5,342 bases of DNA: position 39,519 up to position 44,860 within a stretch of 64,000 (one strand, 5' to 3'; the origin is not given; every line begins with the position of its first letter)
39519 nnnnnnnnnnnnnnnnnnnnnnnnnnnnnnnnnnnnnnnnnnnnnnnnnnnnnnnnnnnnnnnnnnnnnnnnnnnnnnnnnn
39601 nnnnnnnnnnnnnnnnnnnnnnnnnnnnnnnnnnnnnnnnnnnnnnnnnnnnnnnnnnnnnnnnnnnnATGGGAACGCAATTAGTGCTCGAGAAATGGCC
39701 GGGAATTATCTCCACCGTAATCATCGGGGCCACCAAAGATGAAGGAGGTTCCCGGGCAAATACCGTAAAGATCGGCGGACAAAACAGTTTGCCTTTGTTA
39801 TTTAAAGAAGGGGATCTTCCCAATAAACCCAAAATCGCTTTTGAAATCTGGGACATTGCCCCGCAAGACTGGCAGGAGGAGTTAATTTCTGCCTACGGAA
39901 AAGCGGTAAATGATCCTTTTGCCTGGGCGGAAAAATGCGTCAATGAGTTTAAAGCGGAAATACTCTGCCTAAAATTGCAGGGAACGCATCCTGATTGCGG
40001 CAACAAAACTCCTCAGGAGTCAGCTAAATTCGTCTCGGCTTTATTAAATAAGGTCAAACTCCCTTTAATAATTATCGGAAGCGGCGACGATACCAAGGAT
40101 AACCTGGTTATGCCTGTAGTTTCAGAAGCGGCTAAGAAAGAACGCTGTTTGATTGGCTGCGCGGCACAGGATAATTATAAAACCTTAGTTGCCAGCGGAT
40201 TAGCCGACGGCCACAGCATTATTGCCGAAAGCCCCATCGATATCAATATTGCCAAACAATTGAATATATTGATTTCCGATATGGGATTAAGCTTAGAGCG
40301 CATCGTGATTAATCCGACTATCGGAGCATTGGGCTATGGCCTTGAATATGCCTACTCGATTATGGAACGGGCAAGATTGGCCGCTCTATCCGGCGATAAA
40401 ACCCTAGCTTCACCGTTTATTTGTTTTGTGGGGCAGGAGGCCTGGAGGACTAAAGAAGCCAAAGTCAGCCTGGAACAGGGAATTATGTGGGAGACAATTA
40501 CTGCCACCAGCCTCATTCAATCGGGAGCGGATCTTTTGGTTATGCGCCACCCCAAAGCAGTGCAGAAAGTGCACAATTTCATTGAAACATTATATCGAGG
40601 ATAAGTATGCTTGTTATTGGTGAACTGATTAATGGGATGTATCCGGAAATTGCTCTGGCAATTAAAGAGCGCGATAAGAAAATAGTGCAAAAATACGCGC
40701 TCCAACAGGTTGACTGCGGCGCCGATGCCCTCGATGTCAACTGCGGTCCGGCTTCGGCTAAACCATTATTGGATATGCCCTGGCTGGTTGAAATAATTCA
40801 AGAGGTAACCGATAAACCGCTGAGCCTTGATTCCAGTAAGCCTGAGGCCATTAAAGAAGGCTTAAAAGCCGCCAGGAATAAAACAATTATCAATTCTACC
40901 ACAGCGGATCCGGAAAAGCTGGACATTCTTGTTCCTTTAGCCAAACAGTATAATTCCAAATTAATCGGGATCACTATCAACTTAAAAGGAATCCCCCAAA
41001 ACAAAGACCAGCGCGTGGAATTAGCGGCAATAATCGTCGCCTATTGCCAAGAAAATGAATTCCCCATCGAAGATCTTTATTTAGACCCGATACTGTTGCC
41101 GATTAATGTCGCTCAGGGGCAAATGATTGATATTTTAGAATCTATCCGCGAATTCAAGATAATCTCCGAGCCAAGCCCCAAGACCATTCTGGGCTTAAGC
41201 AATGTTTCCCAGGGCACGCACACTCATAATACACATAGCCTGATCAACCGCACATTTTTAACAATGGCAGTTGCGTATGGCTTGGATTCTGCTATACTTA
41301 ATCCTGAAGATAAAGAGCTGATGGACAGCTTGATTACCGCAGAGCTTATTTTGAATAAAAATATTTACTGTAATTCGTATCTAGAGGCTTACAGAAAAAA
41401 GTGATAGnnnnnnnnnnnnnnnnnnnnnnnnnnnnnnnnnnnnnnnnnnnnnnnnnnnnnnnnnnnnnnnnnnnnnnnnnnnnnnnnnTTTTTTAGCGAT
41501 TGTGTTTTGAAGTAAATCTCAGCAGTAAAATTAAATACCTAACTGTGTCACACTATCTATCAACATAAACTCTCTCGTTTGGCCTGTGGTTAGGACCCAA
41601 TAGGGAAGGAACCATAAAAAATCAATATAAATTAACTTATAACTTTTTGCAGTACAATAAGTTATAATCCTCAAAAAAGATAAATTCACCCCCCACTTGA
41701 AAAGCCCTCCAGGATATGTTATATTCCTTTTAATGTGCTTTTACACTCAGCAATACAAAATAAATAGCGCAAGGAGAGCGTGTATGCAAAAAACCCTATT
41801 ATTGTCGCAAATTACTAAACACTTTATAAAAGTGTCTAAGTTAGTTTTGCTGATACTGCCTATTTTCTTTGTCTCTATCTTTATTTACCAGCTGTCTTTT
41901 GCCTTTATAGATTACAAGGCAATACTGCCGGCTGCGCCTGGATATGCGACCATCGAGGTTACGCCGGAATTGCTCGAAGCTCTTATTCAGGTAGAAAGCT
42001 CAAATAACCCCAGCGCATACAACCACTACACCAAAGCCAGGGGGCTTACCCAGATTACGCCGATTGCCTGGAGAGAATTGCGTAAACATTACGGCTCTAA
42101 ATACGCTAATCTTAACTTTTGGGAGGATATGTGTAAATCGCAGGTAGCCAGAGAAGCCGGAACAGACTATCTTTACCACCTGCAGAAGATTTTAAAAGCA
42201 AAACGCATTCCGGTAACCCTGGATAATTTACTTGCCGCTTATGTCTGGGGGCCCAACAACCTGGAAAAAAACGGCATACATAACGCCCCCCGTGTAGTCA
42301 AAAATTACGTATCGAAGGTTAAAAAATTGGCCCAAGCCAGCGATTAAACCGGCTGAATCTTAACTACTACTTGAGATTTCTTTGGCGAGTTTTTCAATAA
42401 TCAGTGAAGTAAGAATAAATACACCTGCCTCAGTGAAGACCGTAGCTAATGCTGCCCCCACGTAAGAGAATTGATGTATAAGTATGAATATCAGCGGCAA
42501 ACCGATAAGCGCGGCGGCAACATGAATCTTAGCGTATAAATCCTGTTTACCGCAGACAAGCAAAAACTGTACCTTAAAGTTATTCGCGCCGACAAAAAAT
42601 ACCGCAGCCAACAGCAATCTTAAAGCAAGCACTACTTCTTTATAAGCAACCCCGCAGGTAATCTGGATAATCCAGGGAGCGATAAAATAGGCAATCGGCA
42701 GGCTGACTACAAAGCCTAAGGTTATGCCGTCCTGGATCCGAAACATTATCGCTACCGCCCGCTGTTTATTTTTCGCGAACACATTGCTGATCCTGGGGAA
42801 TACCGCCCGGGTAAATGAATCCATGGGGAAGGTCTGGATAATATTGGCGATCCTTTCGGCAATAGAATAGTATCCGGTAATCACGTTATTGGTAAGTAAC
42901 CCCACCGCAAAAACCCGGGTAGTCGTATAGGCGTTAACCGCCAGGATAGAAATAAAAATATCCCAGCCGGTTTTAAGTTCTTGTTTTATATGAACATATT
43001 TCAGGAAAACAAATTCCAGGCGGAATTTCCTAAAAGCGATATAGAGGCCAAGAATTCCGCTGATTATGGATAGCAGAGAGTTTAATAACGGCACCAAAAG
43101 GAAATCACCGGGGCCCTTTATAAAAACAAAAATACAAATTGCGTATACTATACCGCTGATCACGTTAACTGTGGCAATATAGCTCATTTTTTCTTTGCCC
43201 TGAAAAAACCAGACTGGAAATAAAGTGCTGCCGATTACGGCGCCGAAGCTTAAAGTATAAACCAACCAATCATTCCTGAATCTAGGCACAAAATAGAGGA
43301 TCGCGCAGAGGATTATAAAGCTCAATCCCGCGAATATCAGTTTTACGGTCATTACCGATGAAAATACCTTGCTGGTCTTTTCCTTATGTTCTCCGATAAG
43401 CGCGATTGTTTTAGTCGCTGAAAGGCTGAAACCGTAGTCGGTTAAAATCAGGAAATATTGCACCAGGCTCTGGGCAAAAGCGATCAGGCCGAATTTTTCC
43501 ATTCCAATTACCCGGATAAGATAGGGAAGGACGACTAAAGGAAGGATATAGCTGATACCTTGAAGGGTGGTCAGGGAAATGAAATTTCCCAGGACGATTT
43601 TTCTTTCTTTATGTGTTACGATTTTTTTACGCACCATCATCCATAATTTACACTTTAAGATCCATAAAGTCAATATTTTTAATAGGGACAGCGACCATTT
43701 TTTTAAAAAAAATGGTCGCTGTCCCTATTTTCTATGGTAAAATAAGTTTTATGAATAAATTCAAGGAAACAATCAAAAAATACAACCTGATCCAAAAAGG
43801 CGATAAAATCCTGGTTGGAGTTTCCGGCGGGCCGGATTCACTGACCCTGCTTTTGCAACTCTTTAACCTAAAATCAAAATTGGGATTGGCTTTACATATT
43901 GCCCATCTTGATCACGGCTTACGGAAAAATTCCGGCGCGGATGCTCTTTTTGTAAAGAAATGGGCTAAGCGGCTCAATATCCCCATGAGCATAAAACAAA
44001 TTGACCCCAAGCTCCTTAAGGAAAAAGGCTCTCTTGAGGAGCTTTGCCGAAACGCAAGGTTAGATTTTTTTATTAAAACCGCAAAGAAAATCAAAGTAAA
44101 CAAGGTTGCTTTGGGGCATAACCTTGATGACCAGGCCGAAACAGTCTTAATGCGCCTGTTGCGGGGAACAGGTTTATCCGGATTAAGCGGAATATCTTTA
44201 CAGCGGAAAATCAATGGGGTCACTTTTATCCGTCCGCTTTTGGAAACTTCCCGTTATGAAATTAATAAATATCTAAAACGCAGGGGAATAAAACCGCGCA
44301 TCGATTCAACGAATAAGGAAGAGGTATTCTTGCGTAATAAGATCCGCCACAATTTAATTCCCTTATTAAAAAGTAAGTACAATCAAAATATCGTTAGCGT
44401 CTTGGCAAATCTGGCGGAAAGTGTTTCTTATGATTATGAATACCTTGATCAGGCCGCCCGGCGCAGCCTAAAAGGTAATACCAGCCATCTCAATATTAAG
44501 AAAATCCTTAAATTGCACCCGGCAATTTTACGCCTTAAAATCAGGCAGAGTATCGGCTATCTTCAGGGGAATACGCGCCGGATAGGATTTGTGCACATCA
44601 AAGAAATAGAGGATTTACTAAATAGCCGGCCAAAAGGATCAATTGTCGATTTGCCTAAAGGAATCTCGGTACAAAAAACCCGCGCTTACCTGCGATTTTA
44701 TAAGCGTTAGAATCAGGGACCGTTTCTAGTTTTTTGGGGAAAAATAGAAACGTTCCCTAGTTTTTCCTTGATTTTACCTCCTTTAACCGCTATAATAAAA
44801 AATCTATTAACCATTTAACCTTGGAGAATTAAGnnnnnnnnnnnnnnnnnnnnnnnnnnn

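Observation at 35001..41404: Orphan corrinoid Fe-S protein module (acsC-RACo-cooC-acsD-acsE) without CODH/ACS catalytic genes, preceded by larB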

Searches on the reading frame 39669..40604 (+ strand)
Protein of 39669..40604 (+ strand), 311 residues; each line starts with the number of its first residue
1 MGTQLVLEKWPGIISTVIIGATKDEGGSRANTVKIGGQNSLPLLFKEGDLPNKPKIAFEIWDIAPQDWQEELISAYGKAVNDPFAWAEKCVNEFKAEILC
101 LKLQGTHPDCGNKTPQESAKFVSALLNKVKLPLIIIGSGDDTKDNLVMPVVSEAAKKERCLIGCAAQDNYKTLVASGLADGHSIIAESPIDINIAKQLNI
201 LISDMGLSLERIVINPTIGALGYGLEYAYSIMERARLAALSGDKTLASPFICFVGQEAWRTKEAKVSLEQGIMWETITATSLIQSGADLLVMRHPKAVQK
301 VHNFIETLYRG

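Call 4: search_protein_families(library=pfam, proteins=[window:39669-40604:+])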
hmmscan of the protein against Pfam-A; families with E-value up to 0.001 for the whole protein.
window:39669-40604:+ (311 aa): 1 family
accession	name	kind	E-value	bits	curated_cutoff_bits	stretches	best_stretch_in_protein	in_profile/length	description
PF03599.22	CdhD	-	4.4e-39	134.8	24.8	1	27-294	5-242/387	CO dehydrogenase/acetyl-CoA synthase delta subunit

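Call 5: search_protein_families(library=ncbifam, proteins=[window:39669-40604:+])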
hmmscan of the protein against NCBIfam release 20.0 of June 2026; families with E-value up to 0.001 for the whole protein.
window:39669-40604:+ (311 aa): 7 families
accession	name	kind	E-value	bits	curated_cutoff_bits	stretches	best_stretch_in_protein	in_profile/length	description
NF003376.0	PRK04452.1-2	subfamily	1.3e-117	392.2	280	1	1-309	1-312/313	acetyl-CoA decarbonylase/synthase complex subunit delta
NF003377.0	PRK04452.1-3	subfamily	1.7e-99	333.7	527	1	3-309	3-313/432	acetyl-CoA decarbonylase/synthase complex subunit delta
NF003375.0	PRK04452.1-1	subfamily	6.4e-76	256.1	488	1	8-310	110-425/442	acetyl-CoA decarbonylase/synthase complex subunit delta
NF040759.1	WLP_AcsD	exception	6.1e-74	249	430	1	9-308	7-311/312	acetyl-CoA decarbonylase/synthase complex subunit delta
TIGR00381.1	cdhD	equivalog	1.5e-65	221.5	252.9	1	7-309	68-374/389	CO dehydrogenase/acetyl-CoA synthase subunit delta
NF003378.0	PRK04452.1-4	subfamily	3.8e-61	207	634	1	7-308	65-365/384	acetyl-CoA decarbonylase/synthase complex subunit delta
NF003195.0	PRK04165.1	equivalog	1.2e-07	31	306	1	30-296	70-300/450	acetyl-CoA decarbonylase/synthase complex subunit gamma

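Call 79: search_solved_structures(query=window:39669-40604:+, max_evalue=1e-10)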
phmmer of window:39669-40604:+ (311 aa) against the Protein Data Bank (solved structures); distinct sequences matched with E-value up to 1e-10: 4.
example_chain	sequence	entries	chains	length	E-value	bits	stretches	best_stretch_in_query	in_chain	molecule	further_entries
4djd_D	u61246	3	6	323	2.2e-90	306.2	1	2-308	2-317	Corrinoid/iron-sulfur protein small subunit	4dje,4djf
2h9a_B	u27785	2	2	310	2.2e-87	296.4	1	4-306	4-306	CO dehydrogenase/acetyl-CoA synthase, iron-sulfur protein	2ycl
4c1n_B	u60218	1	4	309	3.4e-87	295.8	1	7-306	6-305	CO DEHYDROGENASE/ACETYL-COA SYNTHASE, IRON-SULFUR PROTEIN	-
9fzy_E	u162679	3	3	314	4.3e-56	193.6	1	25-308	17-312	Acetyl-CoA decarbonylase/synthase complex subunit delta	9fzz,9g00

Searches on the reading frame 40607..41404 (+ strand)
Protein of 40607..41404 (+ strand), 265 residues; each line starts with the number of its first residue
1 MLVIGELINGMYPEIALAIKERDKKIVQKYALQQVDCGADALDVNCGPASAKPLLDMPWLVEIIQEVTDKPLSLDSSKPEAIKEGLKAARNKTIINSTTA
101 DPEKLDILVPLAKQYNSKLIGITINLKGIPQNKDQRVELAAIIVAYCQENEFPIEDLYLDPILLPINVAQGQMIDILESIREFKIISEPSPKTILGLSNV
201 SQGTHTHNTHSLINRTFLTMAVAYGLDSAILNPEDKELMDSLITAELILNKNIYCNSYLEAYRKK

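Call 4: search_protein_families(library=pfam, proteins=[window:40607-41404:+])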
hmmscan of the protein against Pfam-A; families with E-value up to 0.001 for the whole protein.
window:40607-41404:+ (265 aa): 2 families
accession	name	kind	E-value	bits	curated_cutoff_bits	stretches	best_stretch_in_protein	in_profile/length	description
PF00809.28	Pterin_bind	-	3.3e-16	60.1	25.5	1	29-230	25-242/244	Pterin binding enzyme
PF03599.22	CdhD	-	2.1e-06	27.2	24.8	1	10-182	39-197/387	CO dehydrogenase/acetyl-CoA synthase delta subunit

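Call 5: search_protein_families(library=ncbifam, proteins=[window:40607-41404:+])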
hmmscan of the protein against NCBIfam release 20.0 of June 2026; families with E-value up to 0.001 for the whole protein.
window:40607-41404:+ (265 aa): 5 families
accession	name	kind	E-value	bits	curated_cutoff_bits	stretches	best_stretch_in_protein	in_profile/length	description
NF005719.0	PRK07535.1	domain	2.9e-88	295.5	259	1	1-265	1-261/268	methyltetrahydrofolate:corrinoid/iron-sulfur protein methyltransferase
NF040758.1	CODH_ACS_meth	exception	8.4e-50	169.5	370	1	2-260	5-260/261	carbon monoxide dehydrogenase/acetyl-CoA synthase methytransferase subunit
TIGR02082.1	metH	equivalog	1.6e-25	89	1010.85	1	2-242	344-595/1182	methionine synthase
NF007024.0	PRK09490.1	equivalog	3.4e-14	51.6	1497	1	19-242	379-612/1234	methionine synthase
TIGR00284.1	TIGR00284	hypoth_equivalog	1.1e-05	24.2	256.65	1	22-201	161-322/497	dihydropteroate synthase-like protein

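Call 80: search_solved_structures(query=window:40607-41404:+, max_evalue=1e-10)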
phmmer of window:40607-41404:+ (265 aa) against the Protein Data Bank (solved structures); distinct sequences matched with E-value up to 1e-10: 15.
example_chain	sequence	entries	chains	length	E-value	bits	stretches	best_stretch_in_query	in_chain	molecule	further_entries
2yci_X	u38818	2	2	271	2.2e-77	263.3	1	2-265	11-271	5-METHYLTETRAHYDROFOLATE CORRINOID/IRON SULFUR PROTEIN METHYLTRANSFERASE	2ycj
2yck_X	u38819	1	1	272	2.3e-77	263.3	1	2-265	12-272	5-METHYLTETRAHYDROFOLATE CORRINOID/IRON SULFUR PROTEIN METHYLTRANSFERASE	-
2e7f_A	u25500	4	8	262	1e-73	251.3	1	1-263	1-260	5-methyltetrahydrofolate corrinoid/iron sulfur protein methyltransferase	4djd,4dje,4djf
1f6y_A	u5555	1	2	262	7.2e-73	248.6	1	1-263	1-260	5-METHYLTETRAHYDROFOLATE CORRINOID/IRON SULFUR PROTEIN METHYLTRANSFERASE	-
2ogy_A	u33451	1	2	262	1.4e-72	247.7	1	1-263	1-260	5-methyltetrahydrofolate corrinoid/iron sulfur protein methyltransferase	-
4o0q_A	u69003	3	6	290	9.1e-49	169.6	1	1-264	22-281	Dihydropteroate synthase DHPS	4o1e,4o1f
1q7m_A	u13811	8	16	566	2.4e-26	96.2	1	2-251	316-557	5-methyltetrahydrofolate S-homocysteine methyltransferase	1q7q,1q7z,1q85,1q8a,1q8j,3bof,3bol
5von_A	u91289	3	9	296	6.1e-17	65.4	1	18-232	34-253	5-methyltetrahydrofolate homocysteine S-methyltransferase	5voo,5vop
9cbo_A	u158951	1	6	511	2.3e-16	63.5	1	18-232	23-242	Methionine synthase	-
9cbq_A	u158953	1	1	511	2.3e-16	63.5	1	18-232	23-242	Methionine synthase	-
9cbr_A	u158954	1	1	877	3.2e-16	63.1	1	18-232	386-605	Methionine synthase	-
9cbp_A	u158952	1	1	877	3.5e-16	62.9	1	18-232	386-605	Methionine synthase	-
8ssc_A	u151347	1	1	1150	7.3e-16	61.9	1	18-232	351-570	Methionine synthase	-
8g3h_A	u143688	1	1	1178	1.3e-13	54.5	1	22-232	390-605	Methionine synthase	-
3k13_A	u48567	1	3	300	5.7e-11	45.9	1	26-241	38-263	5-methyltetrahydrofolate-homocysteine methyltransferase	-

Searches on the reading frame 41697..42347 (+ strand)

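Call 25: search_protein_families(library=pfam, proteins=[window:41697-42347:+], max_evalue=0.00001)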
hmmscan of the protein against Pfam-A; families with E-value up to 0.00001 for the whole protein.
window:41697-42347:+ (216 aa): 1 family
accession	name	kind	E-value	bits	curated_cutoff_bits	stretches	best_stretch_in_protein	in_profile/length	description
PF01464.25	SLT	-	1e-11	44.8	21.3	1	87-192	11-104/117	Transglycosylase SLT domain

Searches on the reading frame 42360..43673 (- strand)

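Call 25: search_protein_families(library=pfam, proteins=[window:42360-43673:-], max_evalue=0.00001)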
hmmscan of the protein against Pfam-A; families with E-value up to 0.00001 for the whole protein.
window:42360-43673:- (437 aa): 2 families
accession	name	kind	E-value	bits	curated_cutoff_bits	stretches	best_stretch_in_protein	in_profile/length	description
PF01943.22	Polysacc_synt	-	1.2e-55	189.4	28.2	1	28-297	2-272/274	Polysaccharide biosynthesis protein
PF13440.11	Polysacc_synt_3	-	5.3e-11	42.7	23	1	52-348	2-292/293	Polysaccharide biosynthesis protein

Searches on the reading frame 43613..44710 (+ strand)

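Call 25: search_protein_families(library=pfam, proteins=[window:43613-44710:+], max_evalue=0.00001)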
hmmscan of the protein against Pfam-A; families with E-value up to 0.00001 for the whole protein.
window:43613-44710:+ (365 aa): 1 family
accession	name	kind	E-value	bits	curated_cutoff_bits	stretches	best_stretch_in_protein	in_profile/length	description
PF01171.26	ATP_bind_3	-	1.2e-52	178.7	27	1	65-247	1-182/182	PP-loop family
